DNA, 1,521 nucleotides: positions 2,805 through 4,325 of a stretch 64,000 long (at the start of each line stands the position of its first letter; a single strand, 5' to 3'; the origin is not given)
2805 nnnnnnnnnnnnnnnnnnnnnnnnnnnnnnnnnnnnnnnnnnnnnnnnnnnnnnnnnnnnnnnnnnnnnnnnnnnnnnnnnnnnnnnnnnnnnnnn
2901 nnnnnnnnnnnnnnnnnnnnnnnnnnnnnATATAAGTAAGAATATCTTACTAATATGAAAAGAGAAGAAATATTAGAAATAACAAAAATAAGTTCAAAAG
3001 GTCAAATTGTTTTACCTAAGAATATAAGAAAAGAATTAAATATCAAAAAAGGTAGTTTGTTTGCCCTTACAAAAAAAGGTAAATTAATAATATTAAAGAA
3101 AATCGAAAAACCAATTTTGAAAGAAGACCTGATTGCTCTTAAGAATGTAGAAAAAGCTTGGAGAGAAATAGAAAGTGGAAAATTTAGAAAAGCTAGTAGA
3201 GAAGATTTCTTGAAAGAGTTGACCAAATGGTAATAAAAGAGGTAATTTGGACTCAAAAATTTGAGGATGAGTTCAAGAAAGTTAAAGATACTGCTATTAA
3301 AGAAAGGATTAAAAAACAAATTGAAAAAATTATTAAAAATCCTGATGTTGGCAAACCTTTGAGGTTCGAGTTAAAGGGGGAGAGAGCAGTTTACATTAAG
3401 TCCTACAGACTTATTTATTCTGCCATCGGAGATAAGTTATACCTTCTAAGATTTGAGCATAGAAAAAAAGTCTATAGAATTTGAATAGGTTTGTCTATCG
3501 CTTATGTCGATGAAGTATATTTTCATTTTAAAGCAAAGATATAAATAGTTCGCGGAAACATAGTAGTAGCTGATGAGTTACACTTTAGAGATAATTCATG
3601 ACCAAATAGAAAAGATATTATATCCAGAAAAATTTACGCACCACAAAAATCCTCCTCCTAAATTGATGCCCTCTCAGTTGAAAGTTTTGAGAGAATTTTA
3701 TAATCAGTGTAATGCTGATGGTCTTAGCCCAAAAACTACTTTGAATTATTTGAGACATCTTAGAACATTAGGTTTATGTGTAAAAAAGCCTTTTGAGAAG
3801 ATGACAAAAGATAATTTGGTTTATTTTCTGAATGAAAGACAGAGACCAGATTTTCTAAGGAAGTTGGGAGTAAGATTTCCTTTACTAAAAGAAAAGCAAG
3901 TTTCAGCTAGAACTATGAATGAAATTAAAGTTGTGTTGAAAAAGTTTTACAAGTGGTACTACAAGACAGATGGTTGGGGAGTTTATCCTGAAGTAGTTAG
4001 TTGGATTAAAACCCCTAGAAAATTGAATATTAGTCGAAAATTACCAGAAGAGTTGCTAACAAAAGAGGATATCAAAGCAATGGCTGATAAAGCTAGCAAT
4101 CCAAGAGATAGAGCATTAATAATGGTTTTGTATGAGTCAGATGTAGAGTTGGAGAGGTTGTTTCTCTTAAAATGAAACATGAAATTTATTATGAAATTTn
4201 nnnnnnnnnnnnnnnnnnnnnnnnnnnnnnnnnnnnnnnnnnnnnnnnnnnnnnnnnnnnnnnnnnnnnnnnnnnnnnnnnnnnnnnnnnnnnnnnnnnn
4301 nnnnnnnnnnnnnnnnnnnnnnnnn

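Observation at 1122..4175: Decayed integrated element next to tRNA-Ser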

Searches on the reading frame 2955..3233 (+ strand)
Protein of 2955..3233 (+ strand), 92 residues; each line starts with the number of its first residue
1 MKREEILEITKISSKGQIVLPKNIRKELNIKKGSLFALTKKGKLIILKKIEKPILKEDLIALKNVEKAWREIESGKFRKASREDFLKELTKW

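Call 6: search_protein_families(library=pfam, proteins=[window:2955-3233:+], max_evalue=0.1)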
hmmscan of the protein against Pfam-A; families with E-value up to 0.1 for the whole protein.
window:2955-3233:+ (92 aa): 1 family
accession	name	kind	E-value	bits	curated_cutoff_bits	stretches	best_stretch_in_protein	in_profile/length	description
PF04014.23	MazE_antitoxin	-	8.8e-10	38.8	24.7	1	9-53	1-46/48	Antidote-toxin recognition MazE, bacterial antitoxin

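Call 24: find_encoding_contigs(protein=window:2955-3233:+, flank=10000, max_places=6)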
Protein window:2955-3233:+ (92 aa): no gene with exactly this product is on record in the collection.

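Call 25: search_protein_families(library=ncbifam, proteins=[window:2955-3233:+], max_evalue=0.01)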
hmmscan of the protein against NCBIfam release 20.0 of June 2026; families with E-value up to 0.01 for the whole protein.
window:2955-3233:+ (92 aa): 5 families
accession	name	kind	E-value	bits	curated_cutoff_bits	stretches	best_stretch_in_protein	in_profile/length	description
TIGR01439.1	lp_hng_hel_AbrB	domain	1.2e-12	47.4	28.3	1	9-50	1-43/44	transcriptional regulator, AbrB family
NF040962.1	near_HgcAB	equivalog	6.3e-07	29.1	70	1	9-44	7-45/70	HgcAB-associated protein HgcC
NF006352.0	PRK08577.1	equivalog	1.5e-05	25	140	1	6-40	3-37/136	hypothetical protein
TIGR02851.1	spore_V_T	equivalog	0.001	19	235.9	1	10-50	7-48/180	stage V sporulation protein T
NF050106.1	TA_MazE_antitoxin_Deino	equivalog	0.0085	16.3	65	0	16-45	1-30/65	type II toxin-antitoxin system MazE family antitoxin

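Call 26: search_protein_families(library=phrogs, proteins=[window:2955-3233:+], max_evalue=0.01)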
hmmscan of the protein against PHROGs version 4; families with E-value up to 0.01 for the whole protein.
window:2955-3233:+ (92 aa): 2 families
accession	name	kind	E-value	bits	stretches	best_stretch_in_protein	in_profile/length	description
phrog_10557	-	unknown function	1e-06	29.7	1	11-52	5-46/68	-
phrog_4681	-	moron, auxiliary metabolic gene and host takeover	1.2e-06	29.3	1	9-52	7-50/87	antitoxin from a toxin-antitoxin system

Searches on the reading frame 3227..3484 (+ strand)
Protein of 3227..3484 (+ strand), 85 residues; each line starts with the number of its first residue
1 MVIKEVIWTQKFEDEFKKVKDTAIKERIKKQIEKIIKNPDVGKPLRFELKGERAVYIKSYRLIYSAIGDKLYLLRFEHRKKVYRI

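Call 6: search_protein_families(library=pfam, proteins=[window:3227-3484:+], max_evalue=0.1)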
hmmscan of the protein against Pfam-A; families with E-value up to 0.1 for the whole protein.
window:3227-3484:+ (85 aa): 3 families
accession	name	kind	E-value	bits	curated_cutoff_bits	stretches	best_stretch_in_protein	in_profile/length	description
PF05016.21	ParE_toxin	-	5.4e-11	43.4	23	1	6-83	1-89/89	ParE toxin of type II toxin-antitoxin system, parDE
PF15781.12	ParE-like_toxin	-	7e-05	23.1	28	1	7-84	2-84/87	ParE-like toxin of type II bacterial toxin-antitoxin system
PF06769.20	YoeB_toxin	-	0.0085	16.5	27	1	12-77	6-77/80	YoeB-like toxin of bacterial type II toxin-antitoxin system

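Call 21: find_encoding_contigs(protein=window:3227-3484:+, flank=10000, max_places=6)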
Protein window:3227-3484:+ (85 aa): no gene with exactly this product is on record in the collection.

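Call 25: search_protein_families(library=ncbifam, proteins=[window:3227-3484:+], max_evalue=0.01)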
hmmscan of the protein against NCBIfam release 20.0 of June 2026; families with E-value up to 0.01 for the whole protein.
window:3227-3484:+ (85 aa): 3 families
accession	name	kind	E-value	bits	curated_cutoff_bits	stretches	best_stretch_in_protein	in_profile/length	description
TIGR02385.1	RelE_StbE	subfamily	3e-06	27.6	27.9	1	5-83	1-88/88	type II toxin-antitoxin system mRNA interferase toxin, RelE/StbE family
TIGR00053.1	TIGR00053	subfamily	0.00012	22.6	87.25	1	8-83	6-91/92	YafQ family addiction module toxin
TIGR02683.1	upstrm_HI1419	hypoth_equivalog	0.00083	19.7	62.85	1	8-75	5-73/95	type II toxin-antitoxin system RelE/ParE family toxin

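Call 26: search_protein_families(library=phrogs, proteins=[window:3227-3484:+], max_evalue=0.01)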
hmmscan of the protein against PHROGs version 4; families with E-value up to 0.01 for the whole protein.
window:3227-3484:+ (85 aa): 3 families
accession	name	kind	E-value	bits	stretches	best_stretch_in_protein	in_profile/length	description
phrog_1213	-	moron, auxiliary metabolic gene and host takeover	9.8e-10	39.9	1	5-84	4-88/88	RelE-like toxin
phrog_3445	-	moron, auxiliary metabolic gene and host takeover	0.0015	19.7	1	5-73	6-75/103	toxin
phrog_2455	-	unknown function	0.0091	17.3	0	23-80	33-92/99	-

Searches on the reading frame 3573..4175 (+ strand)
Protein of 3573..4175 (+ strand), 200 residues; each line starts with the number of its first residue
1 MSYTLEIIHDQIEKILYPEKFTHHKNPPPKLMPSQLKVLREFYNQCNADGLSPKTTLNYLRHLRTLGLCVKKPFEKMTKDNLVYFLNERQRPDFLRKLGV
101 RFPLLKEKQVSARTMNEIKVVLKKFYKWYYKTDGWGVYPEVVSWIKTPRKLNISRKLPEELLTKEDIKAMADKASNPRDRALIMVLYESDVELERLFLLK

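Call 6: search_protein_families(library=pfam, proteins=[window:3573-4175:+], max_evalue=0.1)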
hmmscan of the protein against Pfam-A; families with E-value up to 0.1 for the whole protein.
window:3573-4175:+ (200 aa): 2 families
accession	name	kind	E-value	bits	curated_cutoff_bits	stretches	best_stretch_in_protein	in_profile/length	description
PF13495.12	Phage_int_SAM_4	-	2.9e-08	34.4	27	1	39-90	2-54/85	Phage integrase, N-terminal SAM-like domain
PF02899.23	Phage_int_SAM_1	-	2.5e-05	24.9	22.3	1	48-93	11-59/83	Phage integrase, N-terminal SAM-like domain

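Call 25: search_protein_families(library=ncbifam, proteins=[window:3573-4175:+], max_evalue=0.01)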
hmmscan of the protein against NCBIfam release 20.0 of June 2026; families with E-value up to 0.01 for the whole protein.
window:3573-4175:+ (200 aa): 4 families
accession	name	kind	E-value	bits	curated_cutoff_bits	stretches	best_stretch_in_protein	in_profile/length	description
NF040815.2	recomb_XerA_Arch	equivalog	2.2e-12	47.1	220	1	41-196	2-131/263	site-specific tyrosine recombinase/integron integrase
TIGR02224.1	recomb_XerC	equivalog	2.2e-07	30.6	335.15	1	48-193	10-144/295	tyrosine recombinase XerC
NF001399.0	PRK00283.1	subfamily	1.6e-05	24.3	279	1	42-191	12-148/300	tyrosine recombinase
TIGR02225.1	recomb_XerD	equivalog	3.5e-05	23.3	329.6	1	44-189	5-136/290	site-specific tyrosine recombinase XerD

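Call 26: search_protein_families(library=phrogs, proteins=[window:3573-4175:+], max_evalue=0.01)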
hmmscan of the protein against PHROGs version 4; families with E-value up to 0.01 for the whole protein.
window:3573-4175:+ (200 aa): 1 family
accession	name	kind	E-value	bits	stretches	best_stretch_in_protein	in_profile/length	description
phrog_1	-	integration and excision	8.2e-10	39.5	1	38-187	169-297/611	integrase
